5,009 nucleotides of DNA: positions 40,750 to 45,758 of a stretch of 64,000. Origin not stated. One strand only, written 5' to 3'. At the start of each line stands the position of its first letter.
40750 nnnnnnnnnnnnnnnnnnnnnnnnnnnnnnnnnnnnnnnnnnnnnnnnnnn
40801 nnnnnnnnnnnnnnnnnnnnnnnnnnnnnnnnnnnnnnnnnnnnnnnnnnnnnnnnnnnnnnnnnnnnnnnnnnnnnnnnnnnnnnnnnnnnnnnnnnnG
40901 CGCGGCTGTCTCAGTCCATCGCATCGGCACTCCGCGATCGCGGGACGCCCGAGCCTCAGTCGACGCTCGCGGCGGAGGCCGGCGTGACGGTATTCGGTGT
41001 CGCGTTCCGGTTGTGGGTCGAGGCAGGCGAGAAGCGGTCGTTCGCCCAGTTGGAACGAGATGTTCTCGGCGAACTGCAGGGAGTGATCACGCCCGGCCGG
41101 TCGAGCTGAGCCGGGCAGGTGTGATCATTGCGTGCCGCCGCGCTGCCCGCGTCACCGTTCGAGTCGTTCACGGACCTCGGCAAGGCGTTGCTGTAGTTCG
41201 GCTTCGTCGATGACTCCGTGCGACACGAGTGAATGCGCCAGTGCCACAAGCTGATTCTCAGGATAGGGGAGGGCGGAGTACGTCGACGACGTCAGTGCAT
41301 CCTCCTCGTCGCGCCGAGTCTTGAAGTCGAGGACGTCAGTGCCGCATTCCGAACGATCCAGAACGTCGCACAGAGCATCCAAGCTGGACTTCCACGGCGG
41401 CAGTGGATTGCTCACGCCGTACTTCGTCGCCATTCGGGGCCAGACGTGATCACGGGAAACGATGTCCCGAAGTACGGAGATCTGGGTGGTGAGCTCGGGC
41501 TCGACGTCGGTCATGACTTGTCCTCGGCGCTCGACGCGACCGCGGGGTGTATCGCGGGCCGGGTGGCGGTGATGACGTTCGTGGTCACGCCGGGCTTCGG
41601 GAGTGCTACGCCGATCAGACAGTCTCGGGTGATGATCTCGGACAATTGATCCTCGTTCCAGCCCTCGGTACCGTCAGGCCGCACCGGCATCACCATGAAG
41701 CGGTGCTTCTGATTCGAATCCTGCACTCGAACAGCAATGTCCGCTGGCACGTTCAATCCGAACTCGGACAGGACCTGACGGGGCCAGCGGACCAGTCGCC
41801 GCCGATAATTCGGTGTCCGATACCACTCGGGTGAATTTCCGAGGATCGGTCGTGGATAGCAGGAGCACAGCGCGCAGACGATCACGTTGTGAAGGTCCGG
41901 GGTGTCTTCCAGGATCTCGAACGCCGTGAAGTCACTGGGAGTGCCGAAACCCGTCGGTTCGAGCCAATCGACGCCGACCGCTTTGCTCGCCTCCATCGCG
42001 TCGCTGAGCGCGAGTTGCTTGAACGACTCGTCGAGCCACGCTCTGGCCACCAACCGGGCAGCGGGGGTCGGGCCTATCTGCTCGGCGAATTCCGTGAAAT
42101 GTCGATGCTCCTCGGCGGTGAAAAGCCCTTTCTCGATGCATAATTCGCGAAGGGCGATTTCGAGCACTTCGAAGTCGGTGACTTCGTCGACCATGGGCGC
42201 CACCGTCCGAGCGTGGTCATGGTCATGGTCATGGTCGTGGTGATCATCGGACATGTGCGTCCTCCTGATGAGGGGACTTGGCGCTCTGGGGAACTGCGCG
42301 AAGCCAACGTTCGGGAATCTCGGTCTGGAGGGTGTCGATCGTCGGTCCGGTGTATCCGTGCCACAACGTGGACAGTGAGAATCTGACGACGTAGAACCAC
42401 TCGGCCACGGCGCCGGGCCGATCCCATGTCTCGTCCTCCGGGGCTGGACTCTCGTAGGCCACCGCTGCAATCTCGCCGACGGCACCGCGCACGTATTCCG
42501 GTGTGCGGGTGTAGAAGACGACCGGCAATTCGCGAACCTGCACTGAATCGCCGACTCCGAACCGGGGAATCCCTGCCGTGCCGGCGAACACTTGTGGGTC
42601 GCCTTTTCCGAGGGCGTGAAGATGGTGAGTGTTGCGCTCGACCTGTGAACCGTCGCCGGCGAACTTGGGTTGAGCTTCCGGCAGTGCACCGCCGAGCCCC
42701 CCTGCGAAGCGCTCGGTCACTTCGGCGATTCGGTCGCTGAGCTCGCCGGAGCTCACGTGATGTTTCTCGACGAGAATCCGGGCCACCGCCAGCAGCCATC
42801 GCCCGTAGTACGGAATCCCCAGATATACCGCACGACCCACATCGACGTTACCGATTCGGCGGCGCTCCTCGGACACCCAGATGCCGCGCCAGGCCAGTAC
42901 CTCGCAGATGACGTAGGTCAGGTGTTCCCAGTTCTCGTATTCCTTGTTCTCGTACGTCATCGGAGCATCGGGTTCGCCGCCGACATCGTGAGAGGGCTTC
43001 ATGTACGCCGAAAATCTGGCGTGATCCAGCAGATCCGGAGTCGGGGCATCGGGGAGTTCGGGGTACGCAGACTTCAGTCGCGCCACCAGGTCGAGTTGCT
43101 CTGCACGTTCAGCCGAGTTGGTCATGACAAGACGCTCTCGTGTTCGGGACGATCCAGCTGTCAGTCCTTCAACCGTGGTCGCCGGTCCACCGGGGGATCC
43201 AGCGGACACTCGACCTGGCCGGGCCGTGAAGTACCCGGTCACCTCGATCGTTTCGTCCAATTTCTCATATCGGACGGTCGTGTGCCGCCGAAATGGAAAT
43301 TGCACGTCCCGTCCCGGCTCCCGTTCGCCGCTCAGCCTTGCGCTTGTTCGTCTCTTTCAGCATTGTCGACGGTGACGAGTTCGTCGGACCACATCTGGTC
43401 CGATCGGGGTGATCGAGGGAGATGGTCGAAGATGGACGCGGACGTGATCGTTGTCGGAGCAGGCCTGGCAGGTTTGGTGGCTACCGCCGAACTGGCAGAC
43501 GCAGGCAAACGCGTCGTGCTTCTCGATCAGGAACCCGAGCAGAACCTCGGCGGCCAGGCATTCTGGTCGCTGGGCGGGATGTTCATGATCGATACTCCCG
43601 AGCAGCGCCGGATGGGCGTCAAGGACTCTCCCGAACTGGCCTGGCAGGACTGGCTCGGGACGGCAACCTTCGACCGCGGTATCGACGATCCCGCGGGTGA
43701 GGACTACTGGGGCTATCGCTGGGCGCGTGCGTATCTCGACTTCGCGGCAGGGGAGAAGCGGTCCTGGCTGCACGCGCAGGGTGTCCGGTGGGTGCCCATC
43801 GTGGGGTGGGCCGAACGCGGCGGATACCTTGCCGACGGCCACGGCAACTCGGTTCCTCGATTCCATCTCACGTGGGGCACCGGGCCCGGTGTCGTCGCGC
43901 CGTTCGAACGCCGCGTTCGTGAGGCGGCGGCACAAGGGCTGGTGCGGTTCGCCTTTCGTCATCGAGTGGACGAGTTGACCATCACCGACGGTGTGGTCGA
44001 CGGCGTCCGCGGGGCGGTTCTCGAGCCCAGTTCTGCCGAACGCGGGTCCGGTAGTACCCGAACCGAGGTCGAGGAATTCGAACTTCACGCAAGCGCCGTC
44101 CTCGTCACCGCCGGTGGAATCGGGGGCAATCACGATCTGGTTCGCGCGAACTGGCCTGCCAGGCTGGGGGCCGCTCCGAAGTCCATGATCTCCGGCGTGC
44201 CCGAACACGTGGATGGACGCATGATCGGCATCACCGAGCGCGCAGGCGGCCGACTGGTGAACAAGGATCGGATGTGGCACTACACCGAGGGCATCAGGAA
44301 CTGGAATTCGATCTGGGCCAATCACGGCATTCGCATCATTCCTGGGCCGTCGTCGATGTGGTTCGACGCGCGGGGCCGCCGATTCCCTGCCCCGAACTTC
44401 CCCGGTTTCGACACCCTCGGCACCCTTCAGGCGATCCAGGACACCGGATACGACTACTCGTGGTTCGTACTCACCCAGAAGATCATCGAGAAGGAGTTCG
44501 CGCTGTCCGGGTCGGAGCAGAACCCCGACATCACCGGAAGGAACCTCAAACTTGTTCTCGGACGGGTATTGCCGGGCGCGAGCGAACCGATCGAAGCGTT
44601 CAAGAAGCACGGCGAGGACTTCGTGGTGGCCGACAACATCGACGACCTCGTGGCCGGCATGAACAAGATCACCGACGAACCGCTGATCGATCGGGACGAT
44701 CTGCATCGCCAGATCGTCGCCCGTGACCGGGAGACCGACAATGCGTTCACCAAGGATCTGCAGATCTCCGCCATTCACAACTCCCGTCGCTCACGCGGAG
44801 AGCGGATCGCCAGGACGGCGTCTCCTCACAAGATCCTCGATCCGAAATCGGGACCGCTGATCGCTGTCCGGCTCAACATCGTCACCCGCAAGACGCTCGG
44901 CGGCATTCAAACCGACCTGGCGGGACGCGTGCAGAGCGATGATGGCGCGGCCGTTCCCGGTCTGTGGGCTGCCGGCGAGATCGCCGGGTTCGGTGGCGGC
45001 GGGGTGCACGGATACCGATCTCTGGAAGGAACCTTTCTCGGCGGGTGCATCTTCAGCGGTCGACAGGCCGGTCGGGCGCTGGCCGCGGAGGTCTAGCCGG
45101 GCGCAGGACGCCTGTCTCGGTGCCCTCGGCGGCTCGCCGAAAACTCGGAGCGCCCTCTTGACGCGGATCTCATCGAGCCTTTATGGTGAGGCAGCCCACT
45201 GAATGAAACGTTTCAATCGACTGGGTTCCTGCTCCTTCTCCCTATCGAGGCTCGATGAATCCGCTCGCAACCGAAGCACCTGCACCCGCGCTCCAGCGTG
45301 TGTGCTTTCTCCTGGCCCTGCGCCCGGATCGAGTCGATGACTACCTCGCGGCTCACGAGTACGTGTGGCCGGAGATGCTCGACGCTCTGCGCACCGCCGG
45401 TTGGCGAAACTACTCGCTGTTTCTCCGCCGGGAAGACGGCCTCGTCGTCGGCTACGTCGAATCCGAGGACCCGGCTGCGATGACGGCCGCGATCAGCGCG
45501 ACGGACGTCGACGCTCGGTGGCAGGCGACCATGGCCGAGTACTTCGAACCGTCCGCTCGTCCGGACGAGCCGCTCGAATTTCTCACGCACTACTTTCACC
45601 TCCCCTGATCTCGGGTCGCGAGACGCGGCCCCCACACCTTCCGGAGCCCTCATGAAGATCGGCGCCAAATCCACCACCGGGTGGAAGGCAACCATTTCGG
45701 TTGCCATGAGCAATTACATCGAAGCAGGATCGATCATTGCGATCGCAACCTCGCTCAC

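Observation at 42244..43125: Thiocyanate hydrolase with beta and alpha subunits naturally fused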

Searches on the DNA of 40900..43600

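Call 58: search_rna_families(source=window, start=40900, end=43600, threshold=evalue, max_evalue=1)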
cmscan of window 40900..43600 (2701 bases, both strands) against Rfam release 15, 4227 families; matches with E-value up to 1: 0.
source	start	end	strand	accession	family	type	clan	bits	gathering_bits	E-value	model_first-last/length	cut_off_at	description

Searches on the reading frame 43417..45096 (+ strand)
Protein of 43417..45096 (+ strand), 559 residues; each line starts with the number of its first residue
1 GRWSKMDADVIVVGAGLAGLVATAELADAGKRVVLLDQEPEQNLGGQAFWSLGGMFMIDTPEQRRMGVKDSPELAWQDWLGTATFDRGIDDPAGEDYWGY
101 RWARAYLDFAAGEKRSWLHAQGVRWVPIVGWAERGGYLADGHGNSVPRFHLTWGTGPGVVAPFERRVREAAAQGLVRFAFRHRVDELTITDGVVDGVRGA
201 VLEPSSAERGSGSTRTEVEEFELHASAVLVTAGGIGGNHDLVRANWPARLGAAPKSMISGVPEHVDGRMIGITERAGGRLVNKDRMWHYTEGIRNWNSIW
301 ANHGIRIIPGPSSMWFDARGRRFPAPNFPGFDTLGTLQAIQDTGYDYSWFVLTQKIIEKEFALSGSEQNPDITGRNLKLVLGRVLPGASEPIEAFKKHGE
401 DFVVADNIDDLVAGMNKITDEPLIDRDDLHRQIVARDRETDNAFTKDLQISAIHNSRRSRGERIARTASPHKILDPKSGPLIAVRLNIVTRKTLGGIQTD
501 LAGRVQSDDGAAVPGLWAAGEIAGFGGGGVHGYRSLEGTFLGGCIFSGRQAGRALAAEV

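Call 7: search_protein_families(library=pfam, proteins=[P0002, P0003], max_evalue=0.01)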
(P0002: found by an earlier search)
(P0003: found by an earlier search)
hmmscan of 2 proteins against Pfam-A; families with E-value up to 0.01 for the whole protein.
P0002 (247 aa): 2 families
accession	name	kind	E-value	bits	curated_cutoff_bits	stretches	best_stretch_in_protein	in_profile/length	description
PF02979.21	NHase_alpha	-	5.5e-71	238.2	27.2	1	27-217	2-184/184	Nitrile hydratase, alpha chain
PF14407.11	Frankia_peptide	-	0.0042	17.8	48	0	67-96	4-33/63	Ribosomally synthesized peptide prototyped by Frankia Franean1_4349.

P0003 (120 aa): 1 family
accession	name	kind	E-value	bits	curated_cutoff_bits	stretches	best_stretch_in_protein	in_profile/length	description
PF21006.2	NHase_beta_N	-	0.00016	22.1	21.5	1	66-116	50-100/115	Nitrile hydratase beta subunit, N-terminal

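Call 8: search_protein_families(library=ncbifam, proteins=[P0002, P0003], max_evalue=0.01)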
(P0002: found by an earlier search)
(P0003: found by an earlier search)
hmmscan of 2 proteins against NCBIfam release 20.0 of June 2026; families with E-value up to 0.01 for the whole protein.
P0002 (247 aa): 4 families
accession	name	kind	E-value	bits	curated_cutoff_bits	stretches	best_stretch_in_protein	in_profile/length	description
TIGR03887.1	thiocyan_alph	equivalog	1e-114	381.3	291.45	1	23-222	1-200/200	thiocyanate hydrolase subunit gamma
TIGR01323.1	nitrile_alph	equivalog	1.2e-60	204.3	249.85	1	34-220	9-187/189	nitrile hydratase subunit alpha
TIGR03793.1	leader_NHLP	domain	1.8e-13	50.1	50.9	1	149-206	18-73/77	NHLP leader peptide family RiPP precursor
TIGR04351.1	TOMM_nitrile_2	subfamily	3.7e-05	23.2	65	0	148-171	13-36/48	TIGR04351 family putative TOMM peptide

P0003 (120 aa): 1 family
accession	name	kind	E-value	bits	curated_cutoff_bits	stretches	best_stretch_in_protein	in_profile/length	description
TIGR03888.1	nitrile_beta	equivalog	0.0061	16.5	152.2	1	64-114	48-98/226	nitrile hydratase subunit beta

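Call 29: search_protein_families(library=pfam, proteins=[window:43417-45096:+], max_evalue=0.0001)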
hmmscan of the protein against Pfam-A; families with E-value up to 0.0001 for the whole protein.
window:43417-45096:+ (559 aa): 6 families
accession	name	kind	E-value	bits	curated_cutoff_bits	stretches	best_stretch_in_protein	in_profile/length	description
PF00890.30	FAD_binding_2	-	7.9e-86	289.3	20.4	1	9-541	1-414/414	FAD binding domain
PF13450.12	NAD_binding_8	-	1.3e-07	32.3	21.9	1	12-48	1-35/68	NAD(P)-binding Rossmann-like domain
PF03486.20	HI0933_like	-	1e-06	28.8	50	0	9-40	2-33/244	HI0933-like protein Rossmann domain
PF12831.13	FAD_oxidored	-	1.2e-06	28.5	27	1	9-62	1-52/416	FAD dependent oxidoreductase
PF01494.25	FAD_binding_3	-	2.6e-06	27.4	22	1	7-42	1-36/349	FAD binding domain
PF07992.20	Pyr_redox_2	-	1.4e-05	25.1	26.1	0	9-41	2-34/291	Pyridine nucleotide-disulphide oxidoreductase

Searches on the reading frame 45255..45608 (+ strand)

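Call 29: search_protein_families(library=pfam, proteins=[window:45255-45608:+], max_evalue=0.0001)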
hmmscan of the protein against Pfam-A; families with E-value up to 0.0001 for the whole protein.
window:45255-45608:+ (117 aa): 1 family
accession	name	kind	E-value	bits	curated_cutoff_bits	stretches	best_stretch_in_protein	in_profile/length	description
PF05336.19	rhaM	-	5.2e-25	88.1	23.4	1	15-116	1-105/105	L-rhamnose mutarotase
